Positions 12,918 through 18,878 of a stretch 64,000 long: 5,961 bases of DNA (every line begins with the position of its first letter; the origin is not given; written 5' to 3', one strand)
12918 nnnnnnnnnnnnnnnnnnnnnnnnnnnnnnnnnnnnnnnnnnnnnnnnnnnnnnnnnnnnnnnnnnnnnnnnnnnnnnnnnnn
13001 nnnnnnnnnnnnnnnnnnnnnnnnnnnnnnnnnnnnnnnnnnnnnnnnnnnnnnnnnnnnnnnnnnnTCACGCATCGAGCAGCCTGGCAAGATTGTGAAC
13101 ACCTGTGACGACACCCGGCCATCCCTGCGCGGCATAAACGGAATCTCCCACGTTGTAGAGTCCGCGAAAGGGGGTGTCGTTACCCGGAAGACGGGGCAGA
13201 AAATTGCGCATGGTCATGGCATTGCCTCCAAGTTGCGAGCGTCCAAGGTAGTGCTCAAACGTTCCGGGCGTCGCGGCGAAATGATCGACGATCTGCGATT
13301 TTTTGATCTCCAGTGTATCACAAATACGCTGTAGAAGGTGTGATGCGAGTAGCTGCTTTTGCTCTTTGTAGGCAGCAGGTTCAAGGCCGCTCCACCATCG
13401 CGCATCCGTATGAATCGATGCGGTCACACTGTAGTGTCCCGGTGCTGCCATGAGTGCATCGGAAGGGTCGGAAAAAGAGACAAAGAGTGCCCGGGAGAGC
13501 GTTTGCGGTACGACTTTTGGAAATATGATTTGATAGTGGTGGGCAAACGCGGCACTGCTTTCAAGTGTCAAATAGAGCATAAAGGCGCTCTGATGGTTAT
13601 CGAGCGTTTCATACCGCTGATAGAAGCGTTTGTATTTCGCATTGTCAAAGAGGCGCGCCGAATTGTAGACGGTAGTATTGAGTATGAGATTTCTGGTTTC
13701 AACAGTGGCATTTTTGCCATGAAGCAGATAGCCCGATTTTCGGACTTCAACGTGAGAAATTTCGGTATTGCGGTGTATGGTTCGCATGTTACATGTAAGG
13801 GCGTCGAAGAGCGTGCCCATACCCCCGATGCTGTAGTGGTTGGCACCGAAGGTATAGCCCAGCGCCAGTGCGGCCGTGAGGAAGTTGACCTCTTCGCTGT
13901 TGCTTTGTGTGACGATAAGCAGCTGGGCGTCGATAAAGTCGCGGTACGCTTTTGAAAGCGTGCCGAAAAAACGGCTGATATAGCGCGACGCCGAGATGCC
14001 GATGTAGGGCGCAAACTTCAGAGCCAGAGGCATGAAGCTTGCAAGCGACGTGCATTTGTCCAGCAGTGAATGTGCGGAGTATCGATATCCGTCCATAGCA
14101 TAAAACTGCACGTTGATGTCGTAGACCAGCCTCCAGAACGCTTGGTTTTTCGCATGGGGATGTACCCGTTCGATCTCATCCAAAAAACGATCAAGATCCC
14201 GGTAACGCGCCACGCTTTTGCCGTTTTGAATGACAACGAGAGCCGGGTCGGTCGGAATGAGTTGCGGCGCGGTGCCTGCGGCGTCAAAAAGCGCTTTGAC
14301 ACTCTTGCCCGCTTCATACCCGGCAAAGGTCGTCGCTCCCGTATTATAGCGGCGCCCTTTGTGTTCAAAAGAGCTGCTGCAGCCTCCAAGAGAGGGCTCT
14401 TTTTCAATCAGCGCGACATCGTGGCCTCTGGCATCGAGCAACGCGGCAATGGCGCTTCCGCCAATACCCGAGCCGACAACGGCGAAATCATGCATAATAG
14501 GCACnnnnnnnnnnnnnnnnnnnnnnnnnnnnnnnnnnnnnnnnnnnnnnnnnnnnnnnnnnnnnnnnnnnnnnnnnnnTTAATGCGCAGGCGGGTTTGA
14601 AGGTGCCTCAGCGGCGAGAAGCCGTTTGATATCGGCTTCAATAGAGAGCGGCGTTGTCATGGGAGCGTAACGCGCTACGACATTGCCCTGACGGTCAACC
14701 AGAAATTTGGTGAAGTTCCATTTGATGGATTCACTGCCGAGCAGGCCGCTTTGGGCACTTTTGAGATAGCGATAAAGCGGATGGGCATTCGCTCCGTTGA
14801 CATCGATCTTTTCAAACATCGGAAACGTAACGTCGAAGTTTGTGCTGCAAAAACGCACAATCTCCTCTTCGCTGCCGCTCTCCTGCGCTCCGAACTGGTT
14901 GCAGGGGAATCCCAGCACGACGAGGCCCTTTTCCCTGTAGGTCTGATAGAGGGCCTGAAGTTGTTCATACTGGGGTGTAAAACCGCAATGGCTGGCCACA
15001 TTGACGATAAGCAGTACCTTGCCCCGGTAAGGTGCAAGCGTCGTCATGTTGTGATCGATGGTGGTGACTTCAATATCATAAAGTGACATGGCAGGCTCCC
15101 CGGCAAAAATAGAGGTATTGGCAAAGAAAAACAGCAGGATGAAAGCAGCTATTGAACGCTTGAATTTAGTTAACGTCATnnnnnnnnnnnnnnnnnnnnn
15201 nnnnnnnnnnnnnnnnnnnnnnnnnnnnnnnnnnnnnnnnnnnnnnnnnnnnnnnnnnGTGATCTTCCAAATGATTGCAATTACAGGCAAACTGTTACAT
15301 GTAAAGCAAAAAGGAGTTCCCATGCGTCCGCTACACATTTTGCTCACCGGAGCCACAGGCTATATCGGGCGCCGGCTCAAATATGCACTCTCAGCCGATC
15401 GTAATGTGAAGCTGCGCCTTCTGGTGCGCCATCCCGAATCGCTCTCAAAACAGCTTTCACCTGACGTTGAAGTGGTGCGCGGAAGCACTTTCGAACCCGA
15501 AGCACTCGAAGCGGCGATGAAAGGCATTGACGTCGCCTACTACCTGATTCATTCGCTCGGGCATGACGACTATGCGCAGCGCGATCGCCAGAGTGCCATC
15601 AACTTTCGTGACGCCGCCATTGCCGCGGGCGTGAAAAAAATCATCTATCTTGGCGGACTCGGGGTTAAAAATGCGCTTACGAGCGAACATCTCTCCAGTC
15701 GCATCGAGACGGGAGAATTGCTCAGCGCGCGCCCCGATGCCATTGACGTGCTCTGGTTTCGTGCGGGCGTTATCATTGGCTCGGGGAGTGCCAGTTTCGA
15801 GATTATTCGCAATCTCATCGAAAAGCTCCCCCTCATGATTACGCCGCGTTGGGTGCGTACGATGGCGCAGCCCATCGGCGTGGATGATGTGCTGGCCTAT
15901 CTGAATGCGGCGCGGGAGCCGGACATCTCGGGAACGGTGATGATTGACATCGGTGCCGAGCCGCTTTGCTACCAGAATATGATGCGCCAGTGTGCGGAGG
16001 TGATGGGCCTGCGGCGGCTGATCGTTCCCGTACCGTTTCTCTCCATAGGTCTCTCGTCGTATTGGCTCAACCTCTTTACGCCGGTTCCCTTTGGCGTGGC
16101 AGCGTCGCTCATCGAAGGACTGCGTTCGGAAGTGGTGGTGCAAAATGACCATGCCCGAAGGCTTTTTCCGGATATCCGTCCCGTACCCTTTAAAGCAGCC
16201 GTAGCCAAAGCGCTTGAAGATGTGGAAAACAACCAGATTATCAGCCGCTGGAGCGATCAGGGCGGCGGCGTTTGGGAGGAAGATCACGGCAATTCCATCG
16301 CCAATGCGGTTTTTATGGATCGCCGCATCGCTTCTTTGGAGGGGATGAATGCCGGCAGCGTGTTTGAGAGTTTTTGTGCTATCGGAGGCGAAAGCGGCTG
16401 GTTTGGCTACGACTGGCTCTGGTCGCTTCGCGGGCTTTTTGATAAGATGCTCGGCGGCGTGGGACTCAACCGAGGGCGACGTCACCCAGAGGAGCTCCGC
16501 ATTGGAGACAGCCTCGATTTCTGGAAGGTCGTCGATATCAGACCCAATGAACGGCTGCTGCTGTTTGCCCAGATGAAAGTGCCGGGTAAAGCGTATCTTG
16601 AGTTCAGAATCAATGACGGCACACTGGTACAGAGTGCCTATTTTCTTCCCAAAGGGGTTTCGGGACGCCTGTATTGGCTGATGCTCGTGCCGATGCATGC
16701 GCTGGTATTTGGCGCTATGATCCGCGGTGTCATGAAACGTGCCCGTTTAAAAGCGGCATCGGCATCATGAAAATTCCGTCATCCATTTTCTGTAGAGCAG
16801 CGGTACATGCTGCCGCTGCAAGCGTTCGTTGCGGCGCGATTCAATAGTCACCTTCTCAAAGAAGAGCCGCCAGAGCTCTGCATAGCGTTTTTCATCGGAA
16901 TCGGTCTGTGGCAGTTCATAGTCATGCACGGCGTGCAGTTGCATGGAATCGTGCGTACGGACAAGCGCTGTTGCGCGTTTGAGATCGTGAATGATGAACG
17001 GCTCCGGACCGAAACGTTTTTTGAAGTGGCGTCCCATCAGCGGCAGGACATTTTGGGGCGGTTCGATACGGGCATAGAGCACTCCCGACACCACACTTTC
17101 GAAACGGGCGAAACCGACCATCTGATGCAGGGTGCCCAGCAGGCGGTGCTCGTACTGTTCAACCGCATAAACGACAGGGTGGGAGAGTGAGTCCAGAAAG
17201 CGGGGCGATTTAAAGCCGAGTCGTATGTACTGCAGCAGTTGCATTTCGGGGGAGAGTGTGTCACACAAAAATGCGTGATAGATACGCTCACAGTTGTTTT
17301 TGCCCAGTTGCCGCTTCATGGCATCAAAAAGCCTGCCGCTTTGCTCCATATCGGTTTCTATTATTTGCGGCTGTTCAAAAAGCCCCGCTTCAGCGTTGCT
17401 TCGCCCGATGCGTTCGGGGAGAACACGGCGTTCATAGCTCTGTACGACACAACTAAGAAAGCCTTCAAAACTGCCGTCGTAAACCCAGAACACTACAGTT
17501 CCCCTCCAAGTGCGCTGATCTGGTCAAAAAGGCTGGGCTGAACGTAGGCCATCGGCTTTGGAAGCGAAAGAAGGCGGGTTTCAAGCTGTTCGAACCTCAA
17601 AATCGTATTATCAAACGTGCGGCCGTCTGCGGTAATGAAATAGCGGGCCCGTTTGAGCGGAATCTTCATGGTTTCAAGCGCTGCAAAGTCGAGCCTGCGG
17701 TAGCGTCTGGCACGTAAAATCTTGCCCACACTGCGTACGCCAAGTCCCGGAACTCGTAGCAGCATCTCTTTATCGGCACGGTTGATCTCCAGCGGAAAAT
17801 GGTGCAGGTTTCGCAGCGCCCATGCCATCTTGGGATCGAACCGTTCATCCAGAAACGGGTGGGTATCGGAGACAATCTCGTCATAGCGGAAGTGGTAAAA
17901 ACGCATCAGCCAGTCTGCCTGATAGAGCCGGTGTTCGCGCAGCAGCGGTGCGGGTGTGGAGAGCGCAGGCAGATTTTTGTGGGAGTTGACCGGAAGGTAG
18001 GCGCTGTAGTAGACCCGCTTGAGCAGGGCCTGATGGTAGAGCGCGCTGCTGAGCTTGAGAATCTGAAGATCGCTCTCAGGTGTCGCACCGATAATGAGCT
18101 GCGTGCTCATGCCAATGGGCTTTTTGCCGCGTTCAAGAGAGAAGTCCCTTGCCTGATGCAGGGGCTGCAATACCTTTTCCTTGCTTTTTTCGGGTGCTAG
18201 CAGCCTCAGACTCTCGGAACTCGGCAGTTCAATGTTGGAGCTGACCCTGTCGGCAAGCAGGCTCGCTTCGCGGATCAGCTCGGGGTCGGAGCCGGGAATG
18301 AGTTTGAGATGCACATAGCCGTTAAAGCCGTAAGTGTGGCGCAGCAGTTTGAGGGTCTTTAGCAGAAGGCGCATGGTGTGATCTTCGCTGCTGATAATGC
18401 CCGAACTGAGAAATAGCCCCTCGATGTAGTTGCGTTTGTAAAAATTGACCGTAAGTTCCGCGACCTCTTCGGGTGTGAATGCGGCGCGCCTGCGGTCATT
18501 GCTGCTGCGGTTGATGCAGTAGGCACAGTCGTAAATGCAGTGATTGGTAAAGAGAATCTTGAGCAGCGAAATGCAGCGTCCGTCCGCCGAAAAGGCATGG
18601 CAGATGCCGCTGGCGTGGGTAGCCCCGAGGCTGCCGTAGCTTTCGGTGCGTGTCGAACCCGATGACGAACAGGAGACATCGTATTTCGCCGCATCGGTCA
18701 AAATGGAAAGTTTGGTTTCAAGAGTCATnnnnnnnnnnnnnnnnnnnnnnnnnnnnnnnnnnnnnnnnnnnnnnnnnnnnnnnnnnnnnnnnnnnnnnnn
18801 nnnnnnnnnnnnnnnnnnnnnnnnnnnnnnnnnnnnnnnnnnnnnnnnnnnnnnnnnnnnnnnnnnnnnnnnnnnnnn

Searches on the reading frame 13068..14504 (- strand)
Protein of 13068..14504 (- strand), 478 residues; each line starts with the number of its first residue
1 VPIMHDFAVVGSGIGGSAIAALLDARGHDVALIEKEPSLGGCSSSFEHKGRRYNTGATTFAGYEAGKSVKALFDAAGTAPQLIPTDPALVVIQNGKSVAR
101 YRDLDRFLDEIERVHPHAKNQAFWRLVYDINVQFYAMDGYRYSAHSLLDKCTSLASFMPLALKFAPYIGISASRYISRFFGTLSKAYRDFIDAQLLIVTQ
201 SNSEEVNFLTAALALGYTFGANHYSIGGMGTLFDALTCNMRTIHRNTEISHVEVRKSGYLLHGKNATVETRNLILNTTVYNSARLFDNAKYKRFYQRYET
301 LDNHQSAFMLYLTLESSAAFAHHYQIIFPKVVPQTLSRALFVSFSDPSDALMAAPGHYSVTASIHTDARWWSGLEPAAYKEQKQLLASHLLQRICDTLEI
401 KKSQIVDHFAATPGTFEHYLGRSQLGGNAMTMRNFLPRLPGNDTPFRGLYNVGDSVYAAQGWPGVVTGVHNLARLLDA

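Call 51: search_protein_families(library=pfam, proteins=[window:13068-14504:-], max_evalue=0.00001)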
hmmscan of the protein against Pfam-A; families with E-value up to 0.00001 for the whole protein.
window:13068-14504:- (478 aa): 3 families
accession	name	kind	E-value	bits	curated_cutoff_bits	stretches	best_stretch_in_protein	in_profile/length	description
PF13450.12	NAD_binding_8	-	1e-17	64.6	21.9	1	9-75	1-67/68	NAD(P)-binding Rossmann-like domain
PF01593.30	Amino_oxidase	-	6.8e-08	32.7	19.8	1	18-292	5-269/443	Flavin containing amine oxidoreductase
PF01266.30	DAO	-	3e-07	30.7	27.9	1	6-44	1-40/353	FAD dependent oxidoreductase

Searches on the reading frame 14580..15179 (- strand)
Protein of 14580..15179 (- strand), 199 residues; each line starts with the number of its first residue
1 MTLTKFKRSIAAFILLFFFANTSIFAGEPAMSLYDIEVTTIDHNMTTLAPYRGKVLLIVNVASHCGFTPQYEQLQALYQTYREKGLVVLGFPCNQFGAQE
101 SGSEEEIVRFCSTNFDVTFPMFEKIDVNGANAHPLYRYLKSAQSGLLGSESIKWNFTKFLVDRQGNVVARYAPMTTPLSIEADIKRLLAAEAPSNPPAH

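Call 51: search_protein_families(library=pfam, proteins=[window:14580-15179:-], max_evalue=0.00001)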
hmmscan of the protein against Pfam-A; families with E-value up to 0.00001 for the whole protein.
window:14580-15179:- (199 aa): 1 family
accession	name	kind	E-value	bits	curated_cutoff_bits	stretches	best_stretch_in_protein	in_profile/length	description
PF00255.25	GSHPx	-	4.8e-46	155.2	27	1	33-140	1-108/108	Glutathione peroxidase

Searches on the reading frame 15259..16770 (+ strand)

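Call 51: search_protein_families(library=pfam, proteins=[window:15259-16770:+], max_evalue=0.00001)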
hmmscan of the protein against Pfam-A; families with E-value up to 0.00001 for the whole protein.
window:15259-16770:+ (503 aa): 3 families
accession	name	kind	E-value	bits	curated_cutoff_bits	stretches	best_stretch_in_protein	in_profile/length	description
PF11066.14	DUF2867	-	2.6e-30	106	27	1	348-487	3-142/142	Protein of unknown function (DUF2867)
PF13460.12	NAD_binding_10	-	5.5e-18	65.9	27.2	1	31-143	1-108/184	NAD(P)H-binding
PF05368.20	NmrA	-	2.4e-12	47.5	27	1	27-131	5-105/298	NmrA-like family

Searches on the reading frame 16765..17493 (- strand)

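Call 51: search_protein_families(library=pfam, proteins=[window:16765-17493:-], max_evalue=0.00001)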
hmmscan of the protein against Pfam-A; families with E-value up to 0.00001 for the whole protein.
window:16765-17493:- (242 aa): 1 family
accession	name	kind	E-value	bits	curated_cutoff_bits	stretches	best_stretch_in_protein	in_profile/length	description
PF13566.11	DUF4130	-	1.8e-39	135.6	27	1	83-240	4-146/146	Domain of unknown function (DUF4130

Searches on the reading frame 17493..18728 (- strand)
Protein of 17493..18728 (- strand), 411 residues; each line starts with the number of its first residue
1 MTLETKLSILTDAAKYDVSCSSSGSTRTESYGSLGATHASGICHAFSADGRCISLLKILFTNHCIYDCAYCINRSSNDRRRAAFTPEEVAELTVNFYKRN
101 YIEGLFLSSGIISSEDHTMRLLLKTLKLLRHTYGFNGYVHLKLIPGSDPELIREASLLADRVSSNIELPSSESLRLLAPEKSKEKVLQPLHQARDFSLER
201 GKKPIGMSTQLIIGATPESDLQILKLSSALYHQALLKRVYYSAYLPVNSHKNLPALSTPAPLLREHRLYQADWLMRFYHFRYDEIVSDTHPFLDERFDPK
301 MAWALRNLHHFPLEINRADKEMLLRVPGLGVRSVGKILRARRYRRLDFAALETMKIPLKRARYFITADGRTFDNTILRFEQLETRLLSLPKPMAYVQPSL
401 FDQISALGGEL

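Call 51: search_protein_families(library=pfam, proteins=[window:17493-18728:-], max_evalue=0.00001)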
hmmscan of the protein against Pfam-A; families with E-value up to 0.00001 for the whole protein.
window:17493-18728:- (411 aa): 1 family
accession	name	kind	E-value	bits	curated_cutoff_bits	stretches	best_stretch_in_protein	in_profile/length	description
PF04055.27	Radical_SAM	-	3.2e-10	40.9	29.5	1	58-200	1-143/166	Radical SAM superfamily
